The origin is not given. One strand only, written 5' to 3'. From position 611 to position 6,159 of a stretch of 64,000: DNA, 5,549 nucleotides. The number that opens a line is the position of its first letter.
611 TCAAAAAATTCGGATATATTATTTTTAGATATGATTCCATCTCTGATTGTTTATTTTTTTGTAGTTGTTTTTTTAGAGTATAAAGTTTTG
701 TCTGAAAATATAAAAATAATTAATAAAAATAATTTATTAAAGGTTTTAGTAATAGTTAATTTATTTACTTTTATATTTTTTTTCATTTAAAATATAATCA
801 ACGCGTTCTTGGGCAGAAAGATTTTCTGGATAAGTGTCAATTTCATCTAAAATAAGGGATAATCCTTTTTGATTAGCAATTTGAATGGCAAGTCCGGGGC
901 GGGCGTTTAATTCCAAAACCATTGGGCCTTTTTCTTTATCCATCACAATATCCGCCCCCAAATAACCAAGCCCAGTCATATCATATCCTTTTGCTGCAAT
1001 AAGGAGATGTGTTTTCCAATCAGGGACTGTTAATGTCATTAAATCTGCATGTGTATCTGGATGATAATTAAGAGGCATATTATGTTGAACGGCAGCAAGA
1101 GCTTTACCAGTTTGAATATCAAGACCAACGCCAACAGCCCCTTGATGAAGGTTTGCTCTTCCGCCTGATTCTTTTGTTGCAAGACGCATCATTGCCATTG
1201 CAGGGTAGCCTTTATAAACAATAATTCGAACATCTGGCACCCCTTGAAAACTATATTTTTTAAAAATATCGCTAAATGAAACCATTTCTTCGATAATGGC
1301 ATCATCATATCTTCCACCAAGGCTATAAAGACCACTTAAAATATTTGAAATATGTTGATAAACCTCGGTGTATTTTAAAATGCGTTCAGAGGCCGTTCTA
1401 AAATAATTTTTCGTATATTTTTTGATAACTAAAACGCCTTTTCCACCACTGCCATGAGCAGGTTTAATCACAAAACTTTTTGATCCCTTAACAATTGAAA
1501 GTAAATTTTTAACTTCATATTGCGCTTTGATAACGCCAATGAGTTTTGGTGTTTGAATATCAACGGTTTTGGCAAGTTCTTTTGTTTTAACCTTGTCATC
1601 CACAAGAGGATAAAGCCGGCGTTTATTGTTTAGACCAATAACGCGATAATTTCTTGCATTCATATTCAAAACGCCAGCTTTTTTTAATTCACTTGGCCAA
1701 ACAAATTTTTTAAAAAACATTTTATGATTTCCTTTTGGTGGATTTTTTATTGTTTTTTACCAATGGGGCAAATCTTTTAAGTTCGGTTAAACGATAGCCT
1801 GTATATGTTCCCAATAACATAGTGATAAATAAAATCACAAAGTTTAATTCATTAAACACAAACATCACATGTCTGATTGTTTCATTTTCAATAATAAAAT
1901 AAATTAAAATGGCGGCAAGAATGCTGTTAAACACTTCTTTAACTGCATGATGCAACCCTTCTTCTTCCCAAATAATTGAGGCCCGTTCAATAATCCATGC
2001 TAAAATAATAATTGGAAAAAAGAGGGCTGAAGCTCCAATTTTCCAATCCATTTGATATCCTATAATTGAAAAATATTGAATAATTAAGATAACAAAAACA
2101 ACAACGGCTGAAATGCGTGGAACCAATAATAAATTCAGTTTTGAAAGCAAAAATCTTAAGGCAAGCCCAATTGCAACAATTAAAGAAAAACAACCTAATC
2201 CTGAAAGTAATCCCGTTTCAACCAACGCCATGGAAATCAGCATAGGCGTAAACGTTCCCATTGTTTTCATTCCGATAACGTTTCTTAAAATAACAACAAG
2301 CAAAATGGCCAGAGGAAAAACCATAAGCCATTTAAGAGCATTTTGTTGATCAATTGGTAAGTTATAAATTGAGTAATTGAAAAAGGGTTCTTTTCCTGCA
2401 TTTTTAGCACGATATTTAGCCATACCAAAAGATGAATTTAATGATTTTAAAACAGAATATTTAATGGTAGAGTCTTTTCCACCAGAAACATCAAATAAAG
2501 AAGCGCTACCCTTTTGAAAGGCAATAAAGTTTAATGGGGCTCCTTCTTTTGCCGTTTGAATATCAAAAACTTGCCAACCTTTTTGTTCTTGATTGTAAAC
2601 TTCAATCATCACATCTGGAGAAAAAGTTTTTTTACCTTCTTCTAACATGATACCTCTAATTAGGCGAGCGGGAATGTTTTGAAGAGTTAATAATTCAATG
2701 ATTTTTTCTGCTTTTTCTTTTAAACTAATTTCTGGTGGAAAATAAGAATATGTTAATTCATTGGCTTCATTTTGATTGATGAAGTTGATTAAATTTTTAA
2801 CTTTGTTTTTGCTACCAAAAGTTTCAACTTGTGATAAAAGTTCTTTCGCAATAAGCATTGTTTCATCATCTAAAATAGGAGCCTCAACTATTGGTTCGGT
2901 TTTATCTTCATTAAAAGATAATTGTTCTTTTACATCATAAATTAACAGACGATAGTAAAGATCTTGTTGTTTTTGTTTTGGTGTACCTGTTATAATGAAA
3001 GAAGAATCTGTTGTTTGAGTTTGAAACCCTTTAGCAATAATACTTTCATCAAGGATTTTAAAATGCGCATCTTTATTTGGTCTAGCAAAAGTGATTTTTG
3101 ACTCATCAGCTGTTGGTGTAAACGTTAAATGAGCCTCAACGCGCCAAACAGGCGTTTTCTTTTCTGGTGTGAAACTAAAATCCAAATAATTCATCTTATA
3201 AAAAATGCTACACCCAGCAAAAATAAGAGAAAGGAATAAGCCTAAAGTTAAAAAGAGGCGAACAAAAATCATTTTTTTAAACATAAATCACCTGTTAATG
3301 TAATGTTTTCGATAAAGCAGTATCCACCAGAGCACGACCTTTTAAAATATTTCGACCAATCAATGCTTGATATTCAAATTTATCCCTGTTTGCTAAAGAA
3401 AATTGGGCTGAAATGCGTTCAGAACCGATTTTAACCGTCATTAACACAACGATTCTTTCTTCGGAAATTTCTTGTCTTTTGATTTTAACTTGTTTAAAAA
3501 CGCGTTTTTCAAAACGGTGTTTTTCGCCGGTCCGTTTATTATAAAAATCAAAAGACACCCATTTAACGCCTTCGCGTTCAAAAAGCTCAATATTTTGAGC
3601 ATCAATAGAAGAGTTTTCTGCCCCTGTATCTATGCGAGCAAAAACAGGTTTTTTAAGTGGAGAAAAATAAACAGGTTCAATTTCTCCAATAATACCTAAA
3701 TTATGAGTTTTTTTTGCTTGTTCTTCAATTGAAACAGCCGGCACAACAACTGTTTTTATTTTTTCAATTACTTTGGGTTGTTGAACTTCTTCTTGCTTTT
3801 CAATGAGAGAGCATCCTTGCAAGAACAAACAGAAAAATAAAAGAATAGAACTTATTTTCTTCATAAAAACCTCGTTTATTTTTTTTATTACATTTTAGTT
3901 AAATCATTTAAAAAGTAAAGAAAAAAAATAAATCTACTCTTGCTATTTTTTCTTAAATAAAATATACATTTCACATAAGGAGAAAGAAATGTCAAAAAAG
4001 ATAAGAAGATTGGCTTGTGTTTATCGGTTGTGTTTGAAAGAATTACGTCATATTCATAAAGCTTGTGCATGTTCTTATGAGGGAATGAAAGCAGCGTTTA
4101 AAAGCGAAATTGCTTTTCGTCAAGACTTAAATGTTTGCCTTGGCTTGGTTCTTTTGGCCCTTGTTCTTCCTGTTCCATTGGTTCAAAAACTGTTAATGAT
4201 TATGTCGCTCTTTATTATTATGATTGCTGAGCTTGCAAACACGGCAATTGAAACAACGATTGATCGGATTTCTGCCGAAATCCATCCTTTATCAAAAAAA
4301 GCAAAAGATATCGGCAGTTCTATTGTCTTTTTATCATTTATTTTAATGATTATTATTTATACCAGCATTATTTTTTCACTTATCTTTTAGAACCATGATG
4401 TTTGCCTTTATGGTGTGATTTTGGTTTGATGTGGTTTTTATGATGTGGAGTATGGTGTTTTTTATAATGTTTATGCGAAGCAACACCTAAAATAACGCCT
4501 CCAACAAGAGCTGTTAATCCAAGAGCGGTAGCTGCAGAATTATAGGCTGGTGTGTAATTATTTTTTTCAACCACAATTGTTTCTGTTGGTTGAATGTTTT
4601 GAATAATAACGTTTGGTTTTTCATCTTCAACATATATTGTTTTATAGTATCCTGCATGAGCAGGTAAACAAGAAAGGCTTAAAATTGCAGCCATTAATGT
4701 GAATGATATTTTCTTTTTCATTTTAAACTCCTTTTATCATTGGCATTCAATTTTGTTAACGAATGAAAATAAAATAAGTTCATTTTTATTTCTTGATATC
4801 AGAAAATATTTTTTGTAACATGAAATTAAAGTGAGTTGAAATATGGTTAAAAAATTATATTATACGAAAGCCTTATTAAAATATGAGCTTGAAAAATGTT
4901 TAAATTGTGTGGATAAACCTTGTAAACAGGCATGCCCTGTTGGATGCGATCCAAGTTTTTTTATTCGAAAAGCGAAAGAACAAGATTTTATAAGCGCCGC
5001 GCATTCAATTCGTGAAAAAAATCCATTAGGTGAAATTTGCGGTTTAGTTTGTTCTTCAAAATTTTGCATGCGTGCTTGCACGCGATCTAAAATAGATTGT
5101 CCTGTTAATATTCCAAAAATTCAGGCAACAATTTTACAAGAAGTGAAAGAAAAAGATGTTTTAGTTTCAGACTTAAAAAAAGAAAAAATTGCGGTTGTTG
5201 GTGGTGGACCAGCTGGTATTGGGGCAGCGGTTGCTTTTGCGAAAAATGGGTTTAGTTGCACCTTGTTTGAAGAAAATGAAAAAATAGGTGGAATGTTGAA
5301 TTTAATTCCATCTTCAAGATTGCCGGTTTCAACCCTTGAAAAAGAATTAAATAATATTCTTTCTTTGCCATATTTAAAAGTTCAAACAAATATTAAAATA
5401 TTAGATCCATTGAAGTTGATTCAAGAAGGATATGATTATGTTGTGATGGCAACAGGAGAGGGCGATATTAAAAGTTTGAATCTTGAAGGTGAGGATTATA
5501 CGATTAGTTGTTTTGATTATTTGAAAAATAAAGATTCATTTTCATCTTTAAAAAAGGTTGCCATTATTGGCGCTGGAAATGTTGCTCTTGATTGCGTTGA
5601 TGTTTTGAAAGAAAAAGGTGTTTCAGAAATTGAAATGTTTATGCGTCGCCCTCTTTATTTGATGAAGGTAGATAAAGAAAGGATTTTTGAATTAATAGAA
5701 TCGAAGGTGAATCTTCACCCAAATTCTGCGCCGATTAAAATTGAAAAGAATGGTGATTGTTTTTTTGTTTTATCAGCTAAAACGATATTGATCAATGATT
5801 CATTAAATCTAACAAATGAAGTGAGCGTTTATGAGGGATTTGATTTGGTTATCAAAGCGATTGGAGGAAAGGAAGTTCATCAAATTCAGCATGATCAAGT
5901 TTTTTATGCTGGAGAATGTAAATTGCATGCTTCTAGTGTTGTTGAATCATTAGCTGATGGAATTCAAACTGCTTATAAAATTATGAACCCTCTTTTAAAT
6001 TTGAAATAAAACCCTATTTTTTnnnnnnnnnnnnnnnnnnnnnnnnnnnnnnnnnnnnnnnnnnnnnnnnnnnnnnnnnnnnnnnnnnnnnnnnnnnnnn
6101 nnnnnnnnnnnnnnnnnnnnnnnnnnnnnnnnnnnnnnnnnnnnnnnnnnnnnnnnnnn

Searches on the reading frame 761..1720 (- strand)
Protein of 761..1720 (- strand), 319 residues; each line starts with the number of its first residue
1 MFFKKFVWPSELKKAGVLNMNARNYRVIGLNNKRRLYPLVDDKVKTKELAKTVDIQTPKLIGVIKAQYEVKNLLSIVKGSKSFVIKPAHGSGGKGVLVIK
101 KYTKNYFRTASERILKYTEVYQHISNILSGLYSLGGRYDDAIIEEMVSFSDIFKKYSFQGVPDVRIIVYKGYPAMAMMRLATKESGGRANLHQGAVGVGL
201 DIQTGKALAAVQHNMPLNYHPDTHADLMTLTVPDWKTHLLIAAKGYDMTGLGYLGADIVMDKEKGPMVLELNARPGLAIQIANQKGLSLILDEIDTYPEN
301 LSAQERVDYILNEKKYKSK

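Call 9: search_protein_families(library=pfam, proteins=[window:761-1720:-], max_evalue=0.001)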
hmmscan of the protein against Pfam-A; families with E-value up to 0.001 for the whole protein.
window:761-1720:- (319 aa): 5 families
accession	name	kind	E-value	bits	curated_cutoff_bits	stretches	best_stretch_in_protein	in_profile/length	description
PF14397.11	ATPgrasp_ST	-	6.9e-84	281.8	31.4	1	23-294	2-276/278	Sugar-transfer associated ATP-grasp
PF08443.16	RimK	-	2e-10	41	21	0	41-209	2-134/188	RimK-like ATP-grasp domain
PF14398.11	ATPgrasp_YheCD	-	3.7e-09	36.7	26.8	1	69-280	37-232/255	YheC/D like ATP-grasp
PF02655.19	ATP-grasp_3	-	1e-08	35.9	23.2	1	41-108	2-59/160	ATP-grasp domain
PF02955.21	GSH-S_ATP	-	4.4e-07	29.9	23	0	63-106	14-57/175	Prokaryotic glutathione synthetase, ATP-grasp domain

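Call 104: find_encoding_contigs(protein=window:761-1720:-, flank=10000, max_places=2)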
Protein window:761-1720:- (319 aa): no gene with exactly this product is on record in the collection.
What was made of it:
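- Tried and rejected: The window's own genome is not on record for contig walking (call 104).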

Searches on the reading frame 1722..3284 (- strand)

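Call 9: search_protein_families(library=pfam, proteins=[window:1722-3284:-], max_evalue=0.001)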
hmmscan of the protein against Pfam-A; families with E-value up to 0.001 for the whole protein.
window:1722-3284:- (520 aa): 2 families
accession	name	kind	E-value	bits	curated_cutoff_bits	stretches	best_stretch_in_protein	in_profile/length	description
PF14402.11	7TM_transglut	-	3.6e-86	289.1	25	1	262-508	2-247/248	7 transmembrane helices usually fused to an inactive transglutaminase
PF14400.11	Transglut_i_TM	-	2.7e-20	73.4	25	1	29-171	1-147/161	Inactive transglutaminase fused to 7 transmembrane helices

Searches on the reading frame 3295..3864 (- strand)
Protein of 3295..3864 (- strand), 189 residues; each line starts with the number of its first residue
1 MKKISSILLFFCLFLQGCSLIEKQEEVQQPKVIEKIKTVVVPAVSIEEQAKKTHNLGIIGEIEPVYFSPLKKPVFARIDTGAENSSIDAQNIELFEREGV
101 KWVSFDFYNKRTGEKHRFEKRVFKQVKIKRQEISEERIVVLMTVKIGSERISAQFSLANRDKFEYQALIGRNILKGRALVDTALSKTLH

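Call 9: search_protein_families(library=pfam, proteins=[window:3295-3864:-], max_evalue=0.001)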
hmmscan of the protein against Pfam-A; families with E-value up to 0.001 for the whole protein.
window:3295-3864:- (189 aa): 1 family
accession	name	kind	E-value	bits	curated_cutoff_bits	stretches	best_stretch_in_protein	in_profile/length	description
PF05618.17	Zn_protease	-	2.2e-28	99.3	27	1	58-185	1-132/138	Putative ATP-dependent zinc protease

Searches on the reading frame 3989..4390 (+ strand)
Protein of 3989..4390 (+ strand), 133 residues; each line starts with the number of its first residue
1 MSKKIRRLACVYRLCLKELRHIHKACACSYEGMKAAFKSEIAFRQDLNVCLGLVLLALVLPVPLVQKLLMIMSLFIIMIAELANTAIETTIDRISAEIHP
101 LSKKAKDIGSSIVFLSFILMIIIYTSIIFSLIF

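Call 9: search_protein_families(library=pfam, proteins=[window:3989-4390:+], max_evalue=0.001)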
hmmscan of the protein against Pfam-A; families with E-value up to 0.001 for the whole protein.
window:3989-4390:+ (133 aa): 1 family
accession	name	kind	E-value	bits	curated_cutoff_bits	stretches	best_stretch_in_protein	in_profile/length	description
PF01219.24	DAGK_prokar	-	4.6e-28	97.5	22.3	1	28-127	2-101/102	Prokaryotic diacylglycerol kinase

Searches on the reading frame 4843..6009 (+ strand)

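Call 8: search_protein_families(library=pfam, proteins=[window:4843-6009:+], max_evalue=0.001)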
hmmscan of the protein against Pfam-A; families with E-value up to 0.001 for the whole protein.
window:4843-6009:+ (388 aa): 13 families
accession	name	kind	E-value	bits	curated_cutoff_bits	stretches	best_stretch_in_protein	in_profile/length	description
PF07992.20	Pyr_redox_2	-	4.5e-20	72.7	26.1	2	115-348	2-243/291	Pyridine nucleotide-disulphide oxidoreductase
PF14691.11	Fer4_20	-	1.5e-19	70.3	25.8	1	6-104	11-111/113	Dihydroprymidine dehydrogenase domain II, 4Fe-4S cluster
PF13738.12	Pyr_redox_3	-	5.9e-12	45.9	30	2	198-309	126-247/305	Pyridine nucleotide-disulphide oxidoreductase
PF00070.33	Pyr_redox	-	7.4e-11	42.9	22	1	238-305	1-71/82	Pyridine nucleotide-disulphide oxidoreductase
PF12831.13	FAD_oxidored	-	2e-08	34.4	27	1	116-152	2-38/416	FAD dependent oxidoreductase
PF13450.12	NAD_binding_8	-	1.9e-07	31.7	21.9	1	118-151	1-34/68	NAD(P)-binding Rossmann-like domain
PF03486.20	HI0933_like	-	2.9e-06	27.4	50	1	115-173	2-60/244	HI0933-like protein Rossmann domain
PF01134.28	GIDA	-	2.4e-05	24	22.1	1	115-169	1-56/391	Glucose inhibited division protein A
PF01210.29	NAD_Gly3P_dh_N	-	2.6e-05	24.7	23.1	0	115-205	1-78/158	NAD-dependent glycerol-3-phosphate dehydrogenase N-terminus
PF13241.12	NAD_binding_7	-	4.8e-05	24.3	22.1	0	108-145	2-39/104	Putative NAD(P)-binding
PF01946.23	Thi4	-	0.00052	19.8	26.2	0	110-150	14-55/235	Thi4 family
PF01266.30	DAO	-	0.00063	19.8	27.9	1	115-149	1-35/353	FAD dependent oxidoreductase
PF00890.30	FAD_binding_2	-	0.00069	19.4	20.4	1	116-150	2-36/414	FAD binding domain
